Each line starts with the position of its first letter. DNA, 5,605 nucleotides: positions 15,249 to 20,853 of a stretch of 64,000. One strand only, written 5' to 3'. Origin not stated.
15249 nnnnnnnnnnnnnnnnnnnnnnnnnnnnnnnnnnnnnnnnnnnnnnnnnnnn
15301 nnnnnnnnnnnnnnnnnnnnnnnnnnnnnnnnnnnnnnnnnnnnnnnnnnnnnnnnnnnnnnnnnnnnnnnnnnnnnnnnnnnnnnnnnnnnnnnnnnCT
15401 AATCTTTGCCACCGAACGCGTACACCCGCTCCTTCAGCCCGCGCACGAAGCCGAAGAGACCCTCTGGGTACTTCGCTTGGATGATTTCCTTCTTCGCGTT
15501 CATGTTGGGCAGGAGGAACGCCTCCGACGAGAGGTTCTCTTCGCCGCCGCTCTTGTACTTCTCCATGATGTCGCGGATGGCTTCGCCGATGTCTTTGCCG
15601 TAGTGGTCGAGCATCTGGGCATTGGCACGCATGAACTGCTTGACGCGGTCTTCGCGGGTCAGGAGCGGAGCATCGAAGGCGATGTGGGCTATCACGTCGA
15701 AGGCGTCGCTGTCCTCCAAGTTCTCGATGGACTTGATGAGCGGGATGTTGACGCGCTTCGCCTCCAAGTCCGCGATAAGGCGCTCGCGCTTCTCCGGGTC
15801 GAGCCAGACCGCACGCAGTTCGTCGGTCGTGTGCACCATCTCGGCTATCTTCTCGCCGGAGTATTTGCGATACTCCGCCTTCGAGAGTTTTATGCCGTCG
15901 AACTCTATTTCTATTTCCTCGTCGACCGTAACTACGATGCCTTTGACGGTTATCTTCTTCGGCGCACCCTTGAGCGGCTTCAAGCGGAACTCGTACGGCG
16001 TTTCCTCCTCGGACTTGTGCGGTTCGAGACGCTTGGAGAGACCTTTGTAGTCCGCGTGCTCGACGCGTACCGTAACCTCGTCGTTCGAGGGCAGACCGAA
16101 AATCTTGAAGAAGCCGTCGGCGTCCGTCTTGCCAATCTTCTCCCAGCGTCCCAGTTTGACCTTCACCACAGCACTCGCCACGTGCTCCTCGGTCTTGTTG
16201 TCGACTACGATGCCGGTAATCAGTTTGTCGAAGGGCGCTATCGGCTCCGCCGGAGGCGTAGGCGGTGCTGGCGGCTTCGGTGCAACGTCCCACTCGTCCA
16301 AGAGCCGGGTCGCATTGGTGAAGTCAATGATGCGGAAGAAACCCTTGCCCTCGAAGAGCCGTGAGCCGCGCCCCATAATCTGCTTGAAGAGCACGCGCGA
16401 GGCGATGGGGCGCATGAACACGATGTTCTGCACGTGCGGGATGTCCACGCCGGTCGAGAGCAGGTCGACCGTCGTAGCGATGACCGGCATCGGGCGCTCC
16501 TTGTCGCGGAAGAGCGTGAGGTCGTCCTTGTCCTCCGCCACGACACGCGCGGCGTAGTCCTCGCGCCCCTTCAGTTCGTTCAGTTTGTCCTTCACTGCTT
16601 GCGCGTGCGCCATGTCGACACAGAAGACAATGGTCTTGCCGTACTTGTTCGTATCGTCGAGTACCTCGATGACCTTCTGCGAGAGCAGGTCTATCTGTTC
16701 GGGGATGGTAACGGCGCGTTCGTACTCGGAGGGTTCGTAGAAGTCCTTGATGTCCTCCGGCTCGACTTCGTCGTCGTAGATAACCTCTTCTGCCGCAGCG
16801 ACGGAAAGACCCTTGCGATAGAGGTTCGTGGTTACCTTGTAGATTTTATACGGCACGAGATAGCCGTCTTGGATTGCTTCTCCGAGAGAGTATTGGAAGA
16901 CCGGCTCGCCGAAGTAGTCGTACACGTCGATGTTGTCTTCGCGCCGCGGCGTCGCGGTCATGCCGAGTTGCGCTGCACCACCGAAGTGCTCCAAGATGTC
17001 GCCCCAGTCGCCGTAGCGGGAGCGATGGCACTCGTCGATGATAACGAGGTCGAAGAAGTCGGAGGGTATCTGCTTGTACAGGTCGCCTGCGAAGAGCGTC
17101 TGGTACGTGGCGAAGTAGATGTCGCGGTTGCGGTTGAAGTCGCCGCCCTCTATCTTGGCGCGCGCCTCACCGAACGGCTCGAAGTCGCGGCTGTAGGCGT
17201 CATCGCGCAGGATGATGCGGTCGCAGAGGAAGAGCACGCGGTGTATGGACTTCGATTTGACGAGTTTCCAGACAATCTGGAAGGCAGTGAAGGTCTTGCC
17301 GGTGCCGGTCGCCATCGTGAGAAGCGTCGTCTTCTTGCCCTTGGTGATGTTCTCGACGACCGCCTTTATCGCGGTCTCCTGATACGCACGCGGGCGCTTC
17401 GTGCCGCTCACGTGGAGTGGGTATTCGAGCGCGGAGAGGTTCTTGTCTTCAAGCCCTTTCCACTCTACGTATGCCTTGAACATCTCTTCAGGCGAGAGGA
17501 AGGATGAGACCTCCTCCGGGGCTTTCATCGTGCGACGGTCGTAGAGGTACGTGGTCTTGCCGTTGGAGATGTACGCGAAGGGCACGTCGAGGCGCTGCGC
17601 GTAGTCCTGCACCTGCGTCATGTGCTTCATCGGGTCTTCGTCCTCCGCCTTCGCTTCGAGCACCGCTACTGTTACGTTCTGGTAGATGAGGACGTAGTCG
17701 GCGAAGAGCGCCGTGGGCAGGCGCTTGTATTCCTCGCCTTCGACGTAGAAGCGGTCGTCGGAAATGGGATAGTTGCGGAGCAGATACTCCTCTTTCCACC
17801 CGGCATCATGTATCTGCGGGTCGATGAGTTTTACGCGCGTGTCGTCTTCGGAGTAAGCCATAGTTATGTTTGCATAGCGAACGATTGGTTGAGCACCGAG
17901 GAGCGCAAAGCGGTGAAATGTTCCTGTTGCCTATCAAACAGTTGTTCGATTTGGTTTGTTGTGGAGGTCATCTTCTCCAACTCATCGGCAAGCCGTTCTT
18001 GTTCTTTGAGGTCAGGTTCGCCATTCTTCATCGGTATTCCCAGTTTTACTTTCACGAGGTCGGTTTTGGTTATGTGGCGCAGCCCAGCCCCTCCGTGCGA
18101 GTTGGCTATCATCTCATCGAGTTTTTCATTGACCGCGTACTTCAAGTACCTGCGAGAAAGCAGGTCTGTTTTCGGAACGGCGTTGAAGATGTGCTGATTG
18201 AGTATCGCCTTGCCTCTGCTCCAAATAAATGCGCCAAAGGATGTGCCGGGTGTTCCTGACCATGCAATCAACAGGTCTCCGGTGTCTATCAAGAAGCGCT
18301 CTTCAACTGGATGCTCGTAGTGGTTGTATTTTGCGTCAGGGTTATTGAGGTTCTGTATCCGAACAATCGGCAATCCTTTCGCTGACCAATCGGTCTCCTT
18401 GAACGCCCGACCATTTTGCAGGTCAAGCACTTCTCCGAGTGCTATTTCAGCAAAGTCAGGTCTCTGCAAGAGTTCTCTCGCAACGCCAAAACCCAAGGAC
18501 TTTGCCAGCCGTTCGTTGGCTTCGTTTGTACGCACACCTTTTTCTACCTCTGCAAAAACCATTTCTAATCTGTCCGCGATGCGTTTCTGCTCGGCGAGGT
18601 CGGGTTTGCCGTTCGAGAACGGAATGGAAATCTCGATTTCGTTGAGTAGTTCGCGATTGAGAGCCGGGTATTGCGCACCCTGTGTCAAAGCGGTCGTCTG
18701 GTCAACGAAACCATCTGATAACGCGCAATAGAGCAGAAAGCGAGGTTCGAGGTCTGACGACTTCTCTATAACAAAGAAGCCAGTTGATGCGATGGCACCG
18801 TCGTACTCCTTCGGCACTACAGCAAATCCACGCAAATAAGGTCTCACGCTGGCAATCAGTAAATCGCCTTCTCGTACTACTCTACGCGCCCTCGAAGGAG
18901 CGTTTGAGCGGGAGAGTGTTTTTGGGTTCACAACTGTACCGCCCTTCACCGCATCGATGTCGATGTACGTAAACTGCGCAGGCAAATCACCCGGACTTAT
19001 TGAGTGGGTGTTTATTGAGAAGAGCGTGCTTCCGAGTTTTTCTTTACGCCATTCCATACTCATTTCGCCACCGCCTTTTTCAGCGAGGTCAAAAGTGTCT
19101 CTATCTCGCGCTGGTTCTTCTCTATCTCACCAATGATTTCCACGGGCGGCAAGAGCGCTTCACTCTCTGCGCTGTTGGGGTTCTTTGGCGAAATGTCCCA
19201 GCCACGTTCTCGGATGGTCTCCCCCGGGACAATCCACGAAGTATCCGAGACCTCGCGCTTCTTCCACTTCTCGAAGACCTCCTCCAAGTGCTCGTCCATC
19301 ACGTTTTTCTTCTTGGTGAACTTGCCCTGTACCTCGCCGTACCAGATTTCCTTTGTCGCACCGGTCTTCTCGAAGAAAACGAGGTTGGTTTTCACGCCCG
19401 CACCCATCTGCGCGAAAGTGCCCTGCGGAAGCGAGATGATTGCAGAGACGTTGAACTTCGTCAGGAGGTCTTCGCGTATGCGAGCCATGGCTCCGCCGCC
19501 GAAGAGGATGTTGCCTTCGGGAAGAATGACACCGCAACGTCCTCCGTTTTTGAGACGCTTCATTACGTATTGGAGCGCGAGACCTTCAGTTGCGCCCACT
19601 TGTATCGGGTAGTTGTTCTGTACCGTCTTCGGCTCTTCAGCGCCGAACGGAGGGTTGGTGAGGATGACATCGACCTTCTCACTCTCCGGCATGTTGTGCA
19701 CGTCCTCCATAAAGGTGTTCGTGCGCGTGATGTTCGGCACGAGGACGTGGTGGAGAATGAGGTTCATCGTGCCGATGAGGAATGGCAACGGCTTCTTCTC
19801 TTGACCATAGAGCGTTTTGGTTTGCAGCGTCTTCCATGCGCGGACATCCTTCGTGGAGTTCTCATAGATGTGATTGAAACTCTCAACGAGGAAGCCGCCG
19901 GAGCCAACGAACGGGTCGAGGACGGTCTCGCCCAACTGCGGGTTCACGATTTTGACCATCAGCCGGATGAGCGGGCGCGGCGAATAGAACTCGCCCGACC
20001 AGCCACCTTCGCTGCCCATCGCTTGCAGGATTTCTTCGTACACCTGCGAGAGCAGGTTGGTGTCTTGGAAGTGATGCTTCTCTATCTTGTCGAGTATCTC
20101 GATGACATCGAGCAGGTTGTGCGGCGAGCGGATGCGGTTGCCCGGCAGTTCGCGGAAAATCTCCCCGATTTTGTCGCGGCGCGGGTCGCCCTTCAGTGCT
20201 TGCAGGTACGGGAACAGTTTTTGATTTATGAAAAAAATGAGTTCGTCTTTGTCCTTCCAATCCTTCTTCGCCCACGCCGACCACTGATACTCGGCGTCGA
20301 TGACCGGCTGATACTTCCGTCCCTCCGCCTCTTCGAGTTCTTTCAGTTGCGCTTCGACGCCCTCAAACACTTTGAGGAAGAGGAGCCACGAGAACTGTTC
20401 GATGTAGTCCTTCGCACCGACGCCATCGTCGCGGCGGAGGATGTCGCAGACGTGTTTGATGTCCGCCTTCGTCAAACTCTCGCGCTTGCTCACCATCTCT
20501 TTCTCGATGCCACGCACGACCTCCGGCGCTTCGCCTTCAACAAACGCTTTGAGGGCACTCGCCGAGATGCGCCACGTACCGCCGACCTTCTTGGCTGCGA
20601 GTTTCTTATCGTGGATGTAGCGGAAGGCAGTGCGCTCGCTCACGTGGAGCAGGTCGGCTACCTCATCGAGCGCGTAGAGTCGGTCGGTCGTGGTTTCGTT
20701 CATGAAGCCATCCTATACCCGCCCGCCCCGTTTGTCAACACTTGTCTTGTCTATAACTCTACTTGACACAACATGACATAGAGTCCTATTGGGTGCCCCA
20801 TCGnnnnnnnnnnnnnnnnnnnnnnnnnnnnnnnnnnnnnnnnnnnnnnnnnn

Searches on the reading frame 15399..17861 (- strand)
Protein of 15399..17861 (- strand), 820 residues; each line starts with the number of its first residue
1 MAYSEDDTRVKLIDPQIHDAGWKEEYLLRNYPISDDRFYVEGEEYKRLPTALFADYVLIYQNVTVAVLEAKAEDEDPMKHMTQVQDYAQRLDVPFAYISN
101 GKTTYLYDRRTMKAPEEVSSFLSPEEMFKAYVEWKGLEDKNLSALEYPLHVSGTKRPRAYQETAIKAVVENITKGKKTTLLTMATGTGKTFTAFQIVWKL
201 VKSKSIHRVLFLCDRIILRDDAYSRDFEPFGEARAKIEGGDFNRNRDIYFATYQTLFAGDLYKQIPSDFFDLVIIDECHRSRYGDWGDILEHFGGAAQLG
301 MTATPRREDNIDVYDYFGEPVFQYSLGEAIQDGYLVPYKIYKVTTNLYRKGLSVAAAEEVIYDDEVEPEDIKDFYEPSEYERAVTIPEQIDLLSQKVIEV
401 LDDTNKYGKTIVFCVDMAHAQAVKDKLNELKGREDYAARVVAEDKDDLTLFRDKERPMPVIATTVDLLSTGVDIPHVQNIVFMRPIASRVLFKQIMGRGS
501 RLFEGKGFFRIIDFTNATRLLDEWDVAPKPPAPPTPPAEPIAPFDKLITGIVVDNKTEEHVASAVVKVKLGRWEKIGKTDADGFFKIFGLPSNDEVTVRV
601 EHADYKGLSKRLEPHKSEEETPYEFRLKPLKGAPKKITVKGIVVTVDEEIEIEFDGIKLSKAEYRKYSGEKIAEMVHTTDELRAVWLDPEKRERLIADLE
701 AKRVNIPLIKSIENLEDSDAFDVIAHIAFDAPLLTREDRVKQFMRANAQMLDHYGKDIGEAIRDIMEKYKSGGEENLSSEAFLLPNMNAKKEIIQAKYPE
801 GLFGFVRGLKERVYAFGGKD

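Call 114: search_protein_families(library=pfam, proteins=[window:15399-17861:-], max_evalue=0.001)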
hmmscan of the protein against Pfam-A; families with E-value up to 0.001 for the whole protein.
window:15399-17861:- (820 aa): 9 families
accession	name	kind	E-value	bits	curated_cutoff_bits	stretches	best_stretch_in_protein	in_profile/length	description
PF04851.21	ResIII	-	2e-40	138.8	22.5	1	156-307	3-164/164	Type III restriction enzyme, res subunit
PF18766.7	SWI2_SNF2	-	2.6e-19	70.2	26.7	1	160-341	1-191/221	SWI2/SNF2 ATPase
PF08463.15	EcoEI_R_C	-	4.6e-14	53.3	24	1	663-791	2-136/163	EcoEI R protein C-terminal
PF00270.35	DEAD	-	5.7e-10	39.6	26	1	160-307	3-162/167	DEAD/DEAH box helicase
PF04313.20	HSDR_N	-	1.2e-06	29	25.1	1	53-111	127-194/198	Type I restriction enzyme R protein N terminus (HSDR_N)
PF00271.37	Helicase_C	-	2.1e-06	28.4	23.5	1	396-501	5-108/110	Helicase conserved C-terminal domain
PF13715.12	CarbopepD_reg_2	-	6.3e-06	26.6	32.2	1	548-619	1-69/88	CarboxypepD_reg-like domain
PF13620.12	CarboxypepD_reg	-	9.8e-06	26.3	32.3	1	548-612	2-67/82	Carboxypeptidase regulatory-like domain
PF25199.1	nSTAND_NTPase5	-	0.0008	19.7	34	0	159-219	23-83/145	Novel STAND NTPase 5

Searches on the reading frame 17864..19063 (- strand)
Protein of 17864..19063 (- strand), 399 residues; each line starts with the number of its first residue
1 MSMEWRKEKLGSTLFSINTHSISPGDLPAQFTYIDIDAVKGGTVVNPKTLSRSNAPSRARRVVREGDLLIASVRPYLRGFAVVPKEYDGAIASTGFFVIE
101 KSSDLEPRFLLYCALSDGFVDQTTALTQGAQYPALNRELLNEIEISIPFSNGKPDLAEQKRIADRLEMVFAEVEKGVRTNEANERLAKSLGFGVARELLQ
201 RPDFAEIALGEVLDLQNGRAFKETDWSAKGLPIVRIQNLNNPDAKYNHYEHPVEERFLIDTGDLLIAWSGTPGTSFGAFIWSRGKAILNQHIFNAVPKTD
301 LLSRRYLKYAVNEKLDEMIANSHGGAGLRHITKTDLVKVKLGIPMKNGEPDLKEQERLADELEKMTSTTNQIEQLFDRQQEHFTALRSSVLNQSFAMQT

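Call 114: search_protein_families(library=pfam, proteins=[window:17864-19063:-], max_evalue=0.001)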
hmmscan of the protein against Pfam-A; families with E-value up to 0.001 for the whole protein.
window:17864-19063:- (399 aa): 1 family
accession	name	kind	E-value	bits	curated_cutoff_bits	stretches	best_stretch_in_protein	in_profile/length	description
PF01420.25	Methylase_S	-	5.4e-22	79.2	22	2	203-374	3-160/168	Type I restriction modification DNA specificity domain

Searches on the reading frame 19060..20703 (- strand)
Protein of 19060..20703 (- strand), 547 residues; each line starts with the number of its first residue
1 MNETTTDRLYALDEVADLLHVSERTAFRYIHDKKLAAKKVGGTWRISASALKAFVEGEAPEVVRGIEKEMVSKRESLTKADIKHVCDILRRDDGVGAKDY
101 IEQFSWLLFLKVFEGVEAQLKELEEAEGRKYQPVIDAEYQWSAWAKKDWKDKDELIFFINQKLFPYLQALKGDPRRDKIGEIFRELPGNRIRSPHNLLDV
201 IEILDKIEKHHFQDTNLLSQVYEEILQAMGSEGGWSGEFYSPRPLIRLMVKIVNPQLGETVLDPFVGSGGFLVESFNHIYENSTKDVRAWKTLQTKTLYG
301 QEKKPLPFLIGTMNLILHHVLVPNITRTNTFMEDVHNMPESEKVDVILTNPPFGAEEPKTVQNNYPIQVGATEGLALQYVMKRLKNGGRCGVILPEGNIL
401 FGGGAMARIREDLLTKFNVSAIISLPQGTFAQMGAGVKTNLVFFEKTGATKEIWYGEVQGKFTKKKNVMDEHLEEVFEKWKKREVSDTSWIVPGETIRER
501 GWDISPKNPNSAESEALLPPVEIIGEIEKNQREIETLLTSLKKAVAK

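Call 114: search_protein_families(library=pfam, proteins=[window:19060-20703:-], max_evalue=0.001)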
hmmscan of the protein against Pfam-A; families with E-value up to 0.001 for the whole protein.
window:19060-20703:- (547 aa): 5 families
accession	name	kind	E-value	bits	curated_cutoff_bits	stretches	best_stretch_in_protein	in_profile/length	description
PF02384.22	N6_Mtase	-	5.7e-56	190.5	20.4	1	215-514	3-307/311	N-6 DNA Methylase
PF12161.14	HsdM_N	-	3e-13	51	24.5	1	79-203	2-134/135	HsdM N-terminal domain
PF12728.13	HTH_17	-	3e-11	43.8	27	1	12-57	4-49/51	Helix-turn-helix domain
PF01170.24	UPF0020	-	7.9e-08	32.7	22.3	1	247-355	18-133/197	RMKL-like, methyltransferase domain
PF07669.17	Eco57I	-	8.1e-05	23.2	25.3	1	338-425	68-165/171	Eco57I restriction-modification methylase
